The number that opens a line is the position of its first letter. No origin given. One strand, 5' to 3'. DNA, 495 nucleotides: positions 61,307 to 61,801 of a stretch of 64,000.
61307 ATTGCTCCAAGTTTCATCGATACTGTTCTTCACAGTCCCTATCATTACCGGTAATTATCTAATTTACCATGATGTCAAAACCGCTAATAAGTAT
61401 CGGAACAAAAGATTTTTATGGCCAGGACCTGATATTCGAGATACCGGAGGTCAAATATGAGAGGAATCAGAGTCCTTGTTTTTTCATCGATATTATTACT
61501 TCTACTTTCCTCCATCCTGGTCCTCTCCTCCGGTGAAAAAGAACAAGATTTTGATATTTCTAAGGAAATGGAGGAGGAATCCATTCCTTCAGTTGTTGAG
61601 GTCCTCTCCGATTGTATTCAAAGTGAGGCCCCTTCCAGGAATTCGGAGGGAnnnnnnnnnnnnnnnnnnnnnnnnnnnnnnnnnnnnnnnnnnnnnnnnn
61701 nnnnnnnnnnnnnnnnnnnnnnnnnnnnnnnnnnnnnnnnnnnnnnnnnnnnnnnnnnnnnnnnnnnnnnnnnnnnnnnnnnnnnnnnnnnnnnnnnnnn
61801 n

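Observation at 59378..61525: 122-bp direct repeat carrying RBS + signal-peptide codons links a gutted surface-protein gene and an intact one across an AT-rich 1.9-kb insert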

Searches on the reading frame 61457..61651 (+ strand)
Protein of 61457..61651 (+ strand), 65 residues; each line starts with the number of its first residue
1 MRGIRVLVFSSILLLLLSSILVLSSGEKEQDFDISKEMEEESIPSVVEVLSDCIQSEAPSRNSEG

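Call 39: find_homologous_proteins(query=window:61457-61651:+, max_evalue=10)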
Query seq(65 aa): 3 candidates shared short words with the query, none scored E <= 10.
